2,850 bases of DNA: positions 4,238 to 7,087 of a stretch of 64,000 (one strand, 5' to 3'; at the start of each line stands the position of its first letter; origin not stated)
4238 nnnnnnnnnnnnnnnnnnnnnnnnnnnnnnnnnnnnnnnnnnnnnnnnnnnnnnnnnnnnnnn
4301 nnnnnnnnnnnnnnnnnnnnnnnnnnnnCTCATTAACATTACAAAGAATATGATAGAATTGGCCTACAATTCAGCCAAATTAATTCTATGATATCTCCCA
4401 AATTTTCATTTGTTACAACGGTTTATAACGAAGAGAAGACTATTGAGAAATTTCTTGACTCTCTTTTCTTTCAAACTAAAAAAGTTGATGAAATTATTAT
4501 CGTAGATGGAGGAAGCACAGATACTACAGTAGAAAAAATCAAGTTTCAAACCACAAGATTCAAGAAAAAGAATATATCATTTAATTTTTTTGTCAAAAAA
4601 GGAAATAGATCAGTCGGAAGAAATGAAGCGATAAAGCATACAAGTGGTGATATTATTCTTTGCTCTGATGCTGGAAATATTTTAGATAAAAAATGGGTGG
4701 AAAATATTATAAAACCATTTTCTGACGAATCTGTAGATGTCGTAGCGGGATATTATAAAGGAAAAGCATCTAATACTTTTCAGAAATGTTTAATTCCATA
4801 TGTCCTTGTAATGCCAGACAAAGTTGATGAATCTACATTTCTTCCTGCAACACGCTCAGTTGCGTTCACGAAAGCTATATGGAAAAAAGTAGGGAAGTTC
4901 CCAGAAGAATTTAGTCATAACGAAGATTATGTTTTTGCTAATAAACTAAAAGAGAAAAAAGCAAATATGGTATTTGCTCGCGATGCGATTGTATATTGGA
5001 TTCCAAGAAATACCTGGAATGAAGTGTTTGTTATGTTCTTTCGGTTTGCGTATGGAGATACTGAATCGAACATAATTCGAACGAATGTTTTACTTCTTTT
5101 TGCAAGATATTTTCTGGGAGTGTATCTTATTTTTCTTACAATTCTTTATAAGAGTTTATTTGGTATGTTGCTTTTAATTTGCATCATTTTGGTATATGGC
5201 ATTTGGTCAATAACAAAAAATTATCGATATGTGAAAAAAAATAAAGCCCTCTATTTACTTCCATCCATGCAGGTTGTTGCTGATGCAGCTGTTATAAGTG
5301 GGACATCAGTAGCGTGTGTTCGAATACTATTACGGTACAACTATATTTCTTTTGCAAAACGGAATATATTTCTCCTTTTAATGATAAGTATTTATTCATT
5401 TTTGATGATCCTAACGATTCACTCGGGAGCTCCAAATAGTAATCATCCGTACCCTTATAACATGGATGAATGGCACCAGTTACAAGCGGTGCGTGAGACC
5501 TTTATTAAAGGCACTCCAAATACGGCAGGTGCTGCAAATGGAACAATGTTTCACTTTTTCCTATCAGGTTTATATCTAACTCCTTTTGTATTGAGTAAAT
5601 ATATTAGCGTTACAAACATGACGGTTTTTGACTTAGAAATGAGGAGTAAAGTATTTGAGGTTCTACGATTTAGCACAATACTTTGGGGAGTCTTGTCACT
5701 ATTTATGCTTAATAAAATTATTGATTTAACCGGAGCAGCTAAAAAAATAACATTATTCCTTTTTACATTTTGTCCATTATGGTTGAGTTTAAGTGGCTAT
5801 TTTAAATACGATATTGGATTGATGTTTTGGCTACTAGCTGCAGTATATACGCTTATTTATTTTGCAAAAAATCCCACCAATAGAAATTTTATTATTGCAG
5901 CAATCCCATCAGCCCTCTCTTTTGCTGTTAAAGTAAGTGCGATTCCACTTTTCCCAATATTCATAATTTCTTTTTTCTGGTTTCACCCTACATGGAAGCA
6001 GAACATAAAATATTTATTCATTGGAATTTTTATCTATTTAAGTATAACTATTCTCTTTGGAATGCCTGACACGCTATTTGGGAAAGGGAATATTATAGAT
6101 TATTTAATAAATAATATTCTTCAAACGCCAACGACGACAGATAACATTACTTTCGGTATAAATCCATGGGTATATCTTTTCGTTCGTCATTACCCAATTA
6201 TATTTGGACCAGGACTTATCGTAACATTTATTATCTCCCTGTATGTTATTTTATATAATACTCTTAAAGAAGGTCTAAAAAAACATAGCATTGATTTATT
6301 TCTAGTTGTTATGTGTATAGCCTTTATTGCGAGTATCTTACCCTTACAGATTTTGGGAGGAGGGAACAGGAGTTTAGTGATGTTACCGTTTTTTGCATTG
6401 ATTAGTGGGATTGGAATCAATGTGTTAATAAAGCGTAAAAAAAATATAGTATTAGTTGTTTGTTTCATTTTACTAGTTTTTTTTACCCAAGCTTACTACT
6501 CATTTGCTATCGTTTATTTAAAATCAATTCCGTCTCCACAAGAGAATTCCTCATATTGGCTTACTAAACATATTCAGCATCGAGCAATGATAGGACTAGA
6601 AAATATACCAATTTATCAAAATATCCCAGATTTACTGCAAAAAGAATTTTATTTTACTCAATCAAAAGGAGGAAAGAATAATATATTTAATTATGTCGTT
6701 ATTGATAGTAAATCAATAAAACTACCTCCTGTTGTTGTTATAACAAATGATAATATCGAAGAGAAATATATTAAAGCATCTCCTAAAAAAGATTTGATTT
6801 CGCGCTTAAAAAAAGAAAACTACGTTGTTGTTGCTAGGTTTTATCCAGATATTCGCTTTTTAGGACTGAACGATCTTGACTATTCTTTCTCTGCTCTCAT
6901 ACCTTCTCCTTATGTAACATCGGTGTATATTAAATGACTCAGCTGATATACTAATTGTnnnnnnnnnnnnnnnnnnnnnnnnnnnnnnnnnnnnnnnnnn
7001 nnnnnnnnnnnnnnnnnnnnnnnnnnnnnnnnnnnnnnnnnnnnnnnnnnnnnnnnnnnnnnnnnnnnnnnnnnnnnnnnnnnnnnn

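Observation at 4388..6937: Single-polypeptide fusion of a GT2 transferase to a large polytopic membrane domain, first of two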

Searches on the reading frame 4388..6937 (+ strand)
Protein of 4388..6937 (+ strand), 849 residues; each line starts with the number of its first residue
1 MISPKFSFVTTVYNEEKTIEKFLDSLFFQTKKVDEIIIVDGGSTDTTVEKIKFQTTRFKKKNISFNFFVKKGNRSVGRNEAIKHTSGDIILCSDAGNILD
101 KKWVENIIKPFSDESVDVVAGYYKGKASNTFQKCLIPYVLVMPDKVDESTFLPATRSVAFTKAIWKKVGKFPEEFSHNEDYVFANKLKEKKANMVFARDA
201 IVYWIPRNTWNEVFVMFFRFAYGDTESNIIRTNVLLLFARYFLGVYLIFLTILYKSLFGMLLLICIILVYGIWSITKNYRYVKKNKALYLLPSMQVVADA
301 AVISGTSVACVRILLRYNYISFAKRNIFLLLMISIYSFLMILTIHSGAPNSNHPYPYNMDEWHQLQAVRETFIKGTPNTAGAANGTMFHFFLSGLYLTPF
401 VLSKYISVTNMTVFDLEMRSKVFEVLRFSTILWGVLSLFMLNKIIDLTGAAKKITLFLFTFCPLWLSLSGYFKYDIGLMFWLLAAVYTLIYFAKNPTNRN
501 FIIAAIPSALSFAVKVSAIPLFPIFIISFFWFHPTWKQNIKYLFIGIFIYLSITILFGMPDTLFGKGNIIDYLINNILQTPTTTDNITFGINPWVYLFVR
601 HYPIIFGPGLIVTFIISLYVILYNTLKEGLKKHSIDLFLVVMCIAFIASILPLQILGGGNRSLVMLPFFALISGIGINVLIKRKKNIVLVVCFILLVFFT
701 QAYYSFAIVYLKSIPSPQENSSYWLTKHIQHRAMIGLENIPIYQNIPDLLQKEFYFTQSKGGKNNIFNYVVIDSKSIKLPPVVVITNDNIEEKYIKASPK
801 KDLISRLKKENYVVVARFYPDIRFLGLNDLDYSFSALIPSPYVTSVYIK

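Call 6: search_protein_families(library=pfam, proteins=[window:4388-6937:+], max_evalue=0.01)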
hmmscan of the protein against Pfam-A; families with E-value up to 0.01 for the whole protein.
window:4388-6937:+ (849 aa): 5 families
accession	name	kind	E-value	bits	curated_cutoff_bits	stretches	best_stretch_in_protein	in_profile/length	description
PF00535.33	Glycos_transf_2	-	5.9e-23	82.1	23.3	1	7-125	1-117/168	Glycosyl transferase family 2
PF13641.12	Glyco_tranf_2_3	-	6.4e-10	39.9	27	1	4-215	1-222/230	Glycosyltransferase like family 2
PF13632.12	Glyco_trans_2_3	-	5.2e-05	23.6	27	1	153-271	72-191/198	Glycosyl transferase family group 2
PF13231.12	PMT_2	-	5.7e-05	23.8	26.1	1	421-551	19-153/160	Dolichyl-phosphate-mannose-protein mannosyltransferase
PF13506.12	Glyco_transf_21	-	0.0012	18.8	21.7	1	83-221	27-173/174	Glycosyl transferase family 21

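Call 7: search_protein_families(library=ncbifam, proteins=[window:4388-6937:+], max_evalue=0.01)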
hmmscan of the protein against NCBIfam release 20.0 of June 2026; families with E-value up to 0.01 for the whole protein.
window:4388-6937:+ (849 aa): 18 families
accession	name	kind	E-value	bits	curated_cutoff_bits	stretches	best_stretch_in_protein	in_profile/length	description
TIGR04283.1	glyco_like_mftF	equivalog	1.4e-13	51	182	1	7-199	2-180/221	TIGR04283 family arsenosugar biosynthesis glycosyltransferase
NF007482.0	PRK10073.1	equivalog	4.1e-13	49.1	423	1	3-120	5-119/334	glycosyltransferase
NF041875.1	EPS_EpsD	equivalog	8.1e-13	48.5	370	1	7-212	2-215/325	exopolysaccharide biosynthesis glycosyltransferase EpsD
TIGR03937.1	PgaC_IcaA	equivalog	8e-11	41.5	422.3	1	4-117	45-157/407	poly-beta-1,6-N-acetyl-D-glucosamine synthase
NF047683.1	TeichurnBiosyTuaG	equivalog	4e-10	39.8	400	1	3-104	5-104/252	teichuronic acid biosynthesis protein TuaG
NF038302.1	EPS_HpsE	equivalog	5.5e-10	38.7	300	1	6-129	3-126/307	hormogonium polysaccharide biosynthesis glycosyltransferase HpsE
NF010496.0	PRK13915.1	equivalog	2.1e-08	33.6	262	1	6-124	33-156/307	glucosyl-3-phosphoglycerate synthase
NF053739.1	GlytfEpsEBac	equivalog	7.8e-08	31.6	450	1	4-105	1-101/265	glycosyltransferase EpsE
TIGR03965.1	mycofact_glyco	equivalog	8.8e-08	31.4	280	1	6-121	76-189/467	mycofactocin biosynthesis glycosyltransferase MftF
TIGR04195.1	S_glycosyl_SunS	equivalog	4.2e-07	29.2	350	1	11-98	64-143/421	SunS family peptide S-glycosyltransferase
TIGR03111.1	glyc2_xrt_Gpos1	hypoth_equivalog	3.4e-06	26.1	363.95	1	4-121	49-167/439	TIGR03111 family XrtG-associated glycosyltransferase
NF050050.1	ProtGlycPglI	equivalog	1.9e-05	24.2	500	1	4-112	2-109/306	GalNAc(5)-diNAcBac-PP-undecaprenol beta-1,3-glucosyltransferase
TIGR04182.1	glyco_TIGR04182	equivalog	3.4e-05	23.4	325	1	12-121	8-107/293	S-layer glycoprotein N-glycosyltransferase AglJ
NF041394.1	GtaseAglG_Halo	equivalog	3.8e-05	23.1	440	1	9-122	6-118/304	glucosyl-dolichyl phosphate glucuronosyltransferase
NF045692.1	OglycostaseCruG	equivalog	7.6e-05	21.8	600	1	7-57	44-94/386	2'-O-glycosyltransferase CruG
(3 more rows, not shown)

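Call 11: find_homologous_proteins(query=window:4388-6934:+, max_evalue=0.00001)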
Query window:4388-6934:+ (849 aa): 424 proteins with E <= 0.00001 among 8000 candidates; the best 120 are listed.
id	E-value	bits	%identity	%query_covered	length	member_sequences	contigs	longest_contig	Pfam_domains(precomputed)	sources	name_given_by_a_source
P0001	0.0e+0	1234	63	100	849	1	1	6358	PF13506.14,PF13641.13,PF00535.33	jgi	jgi:glycosyltransferase involved in cell wall biosynthesis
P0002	0.0e+0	1169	61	100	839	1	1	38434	PF13641.13,PF00535.33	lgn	-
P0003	0.0e+0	1020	55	100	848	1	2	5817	PF13632.13,PF10111.15,PF13506.14,PF13641.13,PF02366.25,PF00535.33,PF13231.13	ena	-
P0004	0.0e+0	1018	55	100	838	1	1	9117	PF13641.13,PF00535.33,PF13231.13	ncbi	-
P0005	0.0e+0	1015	55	100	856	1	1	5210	PF13632.13,PF10111.15,PF13641.13,PF00535.33,PF13231.13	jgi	jgi:glycosyltransferase involved in cell wall biosynthesis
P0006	0.0e+0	1015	56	99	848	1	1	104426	PF13632.13,PF10111.15,PF13641.13,PF00535.33,PF13231.13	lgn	-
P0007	1.4e-298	1011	54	100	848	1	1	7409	PF13632.13,PF13506.14,PF13641.13,PF00535.33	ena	-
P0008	7.5e-298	1009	55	99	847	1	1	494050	PF13641.13,PF00535.33,PF13231.13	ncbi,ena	-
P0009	9.8e-296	1002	55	100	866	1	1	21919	PF13641.13,PF00535.33,PF13231.13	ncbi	-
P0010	5.1e-295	999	55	100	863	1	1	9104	PF13506.14,PF13641.13,PF00535.33,PF13231.13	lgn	-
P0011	2.2e-293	994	54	100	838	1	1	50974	PF13641.13,PF00535.33,PF13231.13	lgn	-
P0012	2.6e-293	994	54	100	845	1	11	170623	PF13641.13,PF00535.33,PF13231.13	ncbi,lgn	-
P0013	3.3e-293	993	54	100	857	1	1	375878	PF13632.13,PF10111.15,PF13506.14,PF13641.13,PF02366.25,PF00535.33,PF13231.13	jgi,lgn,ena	-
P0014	1.2e-292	992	54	100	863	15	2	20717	PF13506.14,PF13641.13,PF00535.33,PF13231.13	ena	-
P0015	6.5e-292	989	54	100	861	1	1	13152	PF13641.13,PF02366.25,PF00535.33,PF13231.13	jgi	jgi:glycosyltransferase involved in cell wall biosynthesis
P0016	1.5e-291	988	53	100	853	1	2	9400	PF13632.13,PF13641.13,PF00535.33,PF13231.13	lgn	-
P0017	2.4e-291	987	53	99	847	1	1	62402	PF10111.15,PF13641.13,PF02366.25,PF00535.33,PF13231.13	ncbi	-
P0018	3.4e-289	980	54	99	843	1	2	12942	PF13632.13,PF13506.14,PF13641.13,PF02366.25,PF00535.33,PF13231.13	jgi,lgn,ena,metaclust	metaclust:\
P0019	6.3e-289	979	51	100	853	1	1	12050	PF13641.13,PF02366.25,PF00535.33,PF13231.13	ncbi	-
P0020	3.8e-287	973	53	100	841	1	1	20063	PF10111.15,PF13641.13,PF02366.25,PF00535.33,PF13231.13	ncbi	-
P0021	2.0e-286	971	53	100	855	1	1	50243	PF13632.13,PF13641.13,PF00535.33,PF13231.13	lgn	-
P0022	8.4e-286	969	53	100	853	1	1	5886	PF13641.13,PF02366.25,PF00535.33,PF13231.13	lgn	-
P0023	1.1e-285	968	52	99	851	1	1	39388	PF13632.13,PF10111.15,PF13506.14,PF13641.13,PF00535.33,PF13231.13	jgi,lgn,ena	-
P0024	6.1e-282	956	52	100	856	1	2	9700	PF10111.15,PF13641.13,PF00535.33,PF13231.13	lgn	-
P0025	1.5e-281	955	52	100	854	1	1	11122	PF13632.13,PF10111.15,PF13641.13,PF02366.25,PF00535.33,PF13231.13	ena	-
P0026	2.3e-280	951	52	100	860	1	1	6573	PF13632.13,PF13506.14,PF13641.13,PF00535.33,PF13231.13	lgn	-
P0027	6.1e-280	950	52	100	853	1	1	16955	PF13632.13,PF13641.13,PF00535.33,PF13231.13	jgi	jgi:glycosyltransferase involved in cell wall biosynthesis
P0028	2.7e-279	947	52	100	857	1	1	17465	PF13641.13,PF00535.33,PF13231.13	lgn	-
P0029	3.7e-279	947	51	100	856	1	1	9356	PF13632.13,PF13506.14,PF13641.13,PF00535.33,PF13231.13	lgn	-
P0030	6.9e-279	946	51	100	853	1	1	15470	PF10111.15,PF13641.13,PF00535.33,PF13231.13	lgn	-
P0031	1.7e-278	945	51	100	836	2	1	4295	PF10111.15,PF13641.13,PF00535.33,PF13231.13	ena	-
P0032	1.8e-277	941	51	100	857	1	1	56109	PF10111.15,PF13641.13,PF02366.25,PF00535.33,PF13231.13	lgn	-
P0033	7.5e-276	936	51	100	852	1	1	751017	PF13506.14,PF13641.13,PF02366.25,PF00535.33,PF13231.13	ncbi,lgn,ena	-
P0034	9.7e-276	936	51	100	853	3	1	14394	PF13632.13,PF13506.14,PF13641.13,PF00535.33,PF13231.13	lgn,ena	-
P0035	4.2e-274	930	50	100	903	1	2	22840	PF13641.13,PF00535.33,PF13231.13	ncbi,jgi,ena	-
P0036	3.0e-272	924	51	100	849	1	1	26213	PF00535.33,PF13231.13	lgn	-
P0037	6.6e-272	923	51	99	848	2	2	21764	PF13632.13,PF10111.15,PF13641.13,PF00535.33,PF13231.13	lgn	-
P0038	2.3e-271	921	50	99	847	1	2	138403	PF10111.15,PF13641.13,PF00535.33,PF13231.13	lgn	-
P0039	9.4e-271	919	52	100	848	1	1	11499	PF13632.13,PF10111.15,PF13506.14,PF13641.13,PF02366.25,PF00535.33,PF13231.13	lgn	-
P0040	8.3e-270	916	51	100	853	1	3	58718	PF10111.15,PF13641.13,PF00535.33,PF13231.13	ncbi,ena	ncbi:MAG: glycosyltransferase [Patescibacteria group bacterium]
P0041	1.4e-268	912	51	100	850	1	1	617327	PF10111.15,PF13506.14,PF13641.13,PF00535.33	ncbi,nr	ncbi:MAG: glycosyltransferase [Candidatus Levybacteria bacterium]|nr:glycosyltransferase [Candidatus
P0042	4.4e-268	910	51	100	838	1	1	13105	PF13632.13,PF10111.15,PF13506.14,PF13641.13,PF00535.33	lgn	-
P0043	2.7e-267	908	50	100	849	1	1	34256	PF10111.15,PF13641.13,PF00535.33,PF13231.13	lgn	-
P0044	1.1e-266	906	49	99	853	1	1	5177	PF13632.13,PF10111.15,PF13506.14,PF13641.13,PF02366.25,PF00535.33,PF13231.13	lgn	-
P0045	1.5e-264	899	50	100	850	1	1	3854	PF10111.15,PF13641.13,PF02366.25,PF00535.33,PF13231.13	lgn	-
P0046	3.9e-263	894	47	100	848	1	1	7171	PF02366.25,PF00535.33,PF13231.13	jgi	jgi:glycosyltransferase involved in cell wall biosynthesis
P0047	4.3e-261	887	49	100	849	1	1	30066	PF10111.15,PF13641.13,PF00535.33,PF13231.13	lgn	-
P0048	1.1e-260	886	49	100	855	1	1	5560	PF10111.15,PF13641.13,PF00535.33,PF13231.13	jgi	jgi:glycosyltransferase involved in cell wall biosynthesis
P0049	2.2e-260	885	48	100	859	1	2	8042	PF10111.15,PF13641.13,PF00535.33,PF13231.13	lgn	-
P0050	1.5e-259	882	48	100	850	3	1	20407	PF13641.13,PF00535.33,PF13231.13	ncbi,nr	ncbi:MAG: glycosyltransferase [Candidatus Levybacteria bacterium]|nr:glycosyltransferase [Candidatus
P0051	2.1e-255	868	49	100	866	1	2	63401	PF13632.13,PF13506.14,PF13641.13,PF00535.33,PF13231.13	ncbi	-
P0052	4.1e-251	854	47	99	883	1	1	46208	PF13632.13,PF13641.13,PF00535.33,PF13231.13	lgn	-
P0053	8.7e-248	843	48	100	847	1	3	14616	PF13641.13,PF00535.33,PF13231.13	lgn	-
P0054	1.7e-247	842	47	100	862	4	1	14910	PF13641.13,PF00535.33,PF13231.13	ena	-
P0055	6.1e-247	840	49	100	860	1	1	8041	PF13506.14,PF13641.13,PF00535.33,PF13231.13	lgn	-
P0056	4.2e-245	834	47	100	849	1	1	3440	PF13632.13,PF13506.14,PF13641.13,PF00535.33,PF13231.13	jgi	jgi:glycosyltransferase involved in cell wall biosynthesis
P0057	4.2e-245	834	47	99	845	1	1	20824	PF10111.15,PF13506.14,PF13641.13,PF00535.33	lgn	-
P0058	5.0e-245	834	47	100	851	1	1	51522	PF10111.15,PF13641.13,PF00535.33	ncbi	-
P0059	3.4e-243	828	46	100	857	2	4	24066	PF13506.14,PF13641.13,PF00535.33,PF13231.13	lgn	-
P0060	4.6e-240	818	47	100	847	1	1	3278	PF00535.33,PF13231.13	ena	-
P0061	7.9e-238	810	46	100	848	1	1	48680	PF02366.25,PF00535.33,PF13231.13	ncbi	-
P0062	7.4e-237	807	48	99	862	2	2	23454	PF13641.13,PF00535.33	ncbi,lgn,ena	ncbi:MAG: glycosyltransferase [Patescibacteria group bacterium]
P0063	1.7e-236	806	47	99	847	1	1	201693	PF10111.15,PF02366.25,PF00535.33,PF13231.13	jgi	-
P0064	2.1e-236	806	46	100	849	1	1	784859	PF02366.25,PF00535.33,PF13231.13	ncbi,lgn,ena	-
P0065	1.1e-235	803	46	100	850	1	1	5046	PF13632.13,PF13506.14,PF13641.13,PF00535.33,PF13231.13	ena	-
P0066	2.8e-235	802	46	100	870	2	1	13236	PF10111.15,PF13506.14,PF13641.13,PF02366.25,PF00535.33,PF13231.13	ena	-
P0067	2.5e-234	799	47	99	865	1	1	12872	PF10111.15,PF13506.14,PF13641.13,PF02366.25,PF00535.33,PF13231.13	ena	-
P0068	1.9e-233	796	45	99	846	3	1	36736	PF00535.33,PF13231.13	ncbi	-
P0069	9.1e-233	793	45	100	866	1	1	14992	PF10111.15,PF13506.14,PF00535.33,PF13231.13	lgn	-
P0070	2.6e-231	789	56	74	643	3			PF13641.13,PF02366.25,PF00535.33,PF13231.13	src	-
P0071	2.6e-231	789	45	99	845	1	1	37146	PF10111.15,PF13641.13,PF02366.25,PF00535.33,PF13231.13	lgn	-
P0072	1.9e-228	779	47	96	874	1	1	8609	PF13632.13,PF10111.15,PF13506.14,PF13641.13,PF02366.25,PF00535.33,PF13231.13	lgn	-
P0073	3.1e-228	778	47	100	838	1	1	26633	PF13506.14,PF13641.13,PF00535.33,PF13231.13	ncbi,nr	ncbi:MAG: glycosyltransferase [Candidatus Levybacteria bacterium]|nr:glycosyltransferase [Candidatus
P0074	3.2e-228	778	46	100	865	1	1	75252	PF13641.13,PF02366.25,PF00535.33,PF13231.13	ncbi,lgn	-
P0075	3.6e-228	778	46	98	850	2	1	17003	PF13632.13,PF10111.15,PF13506.14,PF13641.13,PF02366.25,PF00535.33,PF13231.13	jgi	-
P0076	5.4e-228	778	45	99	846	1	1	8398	PF00535.33,PF13231.13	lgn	-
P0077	7.7e-227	774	44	100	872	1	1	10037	PF10111.15,PF13506.14,PF13641.13,PF00535.33,PF13231.13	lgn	-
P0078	8.9e-227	774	46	99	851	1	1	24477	PF13632.13,PF10111.15,PF13506.14,PF13641.13,PF02366.25,PF00535.33,PF13231.13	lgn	-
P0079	1.1e-226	773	45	98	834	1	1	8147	PF13506.14,PF13641.13,PF00535.33,PF13231.13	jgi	-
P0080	1.6e-226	773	46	100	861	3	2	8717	PF13632.13,PF10111.15,PF13641.13,PF00535.33,PF13231.13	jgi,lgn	jgi:glycosyltransferase involved in cell wall biosynthesis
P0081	1.4e-225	770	44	100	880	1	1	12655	PF13632.13,PF10111.15,PF13506.14,PF13641.13,PF00535.33,PF13231.13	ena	-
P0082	1.0e-224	767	56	71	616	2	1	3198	PF13506.14,PF13641.13,PF00535.33,PF13231.13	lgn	-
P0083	1.3e-224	766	46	100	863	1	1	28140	PF13506.14,PF13641.13,PF00535.33,PF13231.13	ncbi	-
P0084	1.8e-224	766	45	100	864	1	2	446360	PF10111.15,PF13506.14,PF13641.13,PF02366.25,PF14897.13,PF00535.33,PF13231.13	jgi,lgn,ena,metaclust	metaclust:\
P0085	2.9e-224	765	46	96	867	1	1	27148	PF13632.13,PF10111.15,PF13506.14,PF13641.13,PF02366.25,PF00535.33,PF13231.13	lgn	-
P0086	4.2e-224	765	45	99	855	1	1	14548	PF13506.14,PF13641.13,PF02366.25,PF00535.33,PF13231.13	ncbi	-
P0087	4.6e-224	765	46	100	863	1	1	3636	PF10111.15,PF13506.14,PF13641.13,PF02366.25,PF00535.33,PF13231.13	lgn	-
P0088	6.6e-224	764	46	96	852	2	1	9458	PF10111.15,PF13506.14,PF13641.13,PF02366.25,PF00535.33,PF13231.13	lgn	-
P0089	1.8e-223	763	47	100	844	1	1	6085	PF10111.15,PF13641.13,PF02366.25,PF00535.33,PF13231.13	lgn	-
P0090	3.7e-223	762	46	96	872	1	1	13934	PF13632.13,PF13641.13,PF00535.33,PF13231.13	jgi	jgi:glycosyltransferase involved in cell wall biosynthesis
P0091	6.6e-223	761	45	96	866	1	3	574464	PF10111.15,PF13506.14,PF13641.13,PF00535.33,PF13231.13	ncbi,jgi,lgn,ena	-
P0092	7.1e-223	761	44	100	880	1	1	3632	PF13632.13,PF10111.15,PF13506.14,PF13641.13,PF00535.33,PF13231.13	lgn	-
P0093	1.1e-222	760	44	100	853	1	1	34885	PF13506.14,PF13641.13,PF00535.33,PF13231.13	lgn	-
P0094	4.0e-222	758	45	100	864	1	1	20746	PF10111.15,PF13506.14,PF13641.13,PF02366.25,PF00535.33,PF13231.13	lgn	-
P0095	5.6e-222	758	44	100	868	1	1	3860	PF13506.14,PF13641.13,PF00535.33,PF13231.13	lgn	-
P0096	5.8e-222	758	46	99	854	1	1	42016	PF13506.14,PF13641.13,PF00535.33,PF13231.13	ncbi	-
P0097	7.4e-222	757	45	99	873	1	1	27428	PF13632.13,PF10111.15,PF13506.14,PF13641.13,PF00535.33,PF13231.13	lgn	-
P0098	1.4e-221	756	45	100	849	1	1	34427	PF13641.13,PF02366.25,PF00535.33,PF13231.13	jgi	-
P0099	1.5e-221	756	45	96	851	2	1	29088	PF13506.14,PF13641.13,PF02366.25,PF00535.33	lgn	-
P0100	3.5e-221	755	44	100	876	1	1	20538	PF10111.15,PF13641.13,PF02366.25,PF00535.33,PF13231.13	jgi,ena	-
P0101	5.5e-221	755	45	100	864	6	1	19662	PF10111.15,PF13506.14,PF13641.13,PF02366.25,PF00535.33,PF13231.13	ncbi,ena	-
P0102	1.1e-220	753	44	100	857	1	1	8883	PF10111.15,PF13506.14,PF13641.13,PF02366.25,PF00535.33,PF13231.13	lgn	-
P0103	2.2e-220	753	44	100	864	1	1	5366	PF10111.15,PF13506.14,PF13641.13,PF02366.25,PF00535.33,PF13231.13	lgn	-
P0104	4.3e-220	752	46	100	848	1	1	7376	PF10111.15,PF13506.14,PF13641.13,PF02366.25,PF00535.33,PF13231.13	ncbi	-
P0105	4.9e-220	751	45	96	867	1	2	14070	PF10111.15,PF13506.14,PF13641.13,PF00535.33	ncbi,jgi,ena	-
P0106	6.2e-220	751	46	96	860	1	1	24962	PF10111.15,PF13641.13,PF00535.33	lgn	-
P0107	8.6e-220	751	44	100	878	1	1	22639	PF10111.15,PF13641.13,PF00535.33,PF13231.13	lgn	-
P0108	2.3e-219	749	44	100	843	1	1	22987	PF13632.13,PF10111.15,PF13506.14,PF13641.13,PF00535.33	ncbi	-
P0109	4.3e-219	748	44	100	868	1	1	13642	PF10111.15,PF13506.14,PF13641.13,PF02366.25,PF00535.33,PF13231.13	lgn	-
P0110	6.3e-219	748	45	99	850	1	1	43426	PF10111.15,PF13506.14,PF13641.13,PF02366.25,PF00535.33,PF13231.13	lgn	-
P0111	7.2e-219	747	45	99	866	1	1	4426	PF10111.15,PF13506.14,PF13641.13,PF00535.33,PF13231.13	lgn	-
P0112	8.4e-219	747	58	66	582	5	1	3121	PF13632.13,PF13506.14,PF13641.13,PF02366.25,PF00535.33,PF13231.13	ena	-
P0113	1.4e-218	747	46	96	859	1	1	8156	PF13632.13,PF10111.15,PF13506.14,PF13641.13,PF00535.33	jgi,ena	-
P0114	1.5e-218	746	45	96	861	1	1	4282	PF13632.13,PF13506.14,PF13641.13,PF02366.25,PF00535.33,PF13231.13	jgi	jgi:glycosyltransferase involved in cell wall biosynthesis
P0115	1.7e-218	746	46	100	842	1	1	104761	PF10111.15,PF13506.14,PF13641.13,PF00535.33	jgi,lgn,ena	-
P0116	1.7e-218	746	44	100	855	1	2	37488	PF10111.15,PF13506.14,PF13641.13,PF00535.33,PF13231.13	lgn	-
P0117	1.9e-218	746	46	96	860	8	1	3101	PF13641.13,PF00535.33,PF13231.13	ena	-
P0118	1.9e-218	746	45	96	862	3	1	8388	PF10111.15,PF13641.13,PF00535.33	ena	-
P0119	3.3e-218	745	45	96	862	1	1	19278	PF13632.13,PF10111.15,PF13506.14,PF13641.13,PF00535.33,PF13231.13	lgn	-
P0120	5.5e-218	745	44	100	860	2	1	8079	PF13632.13,PF10111.15,PF13506.14,PF13641.13,PF02366.25,PF00535.33,PF13231.13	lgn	-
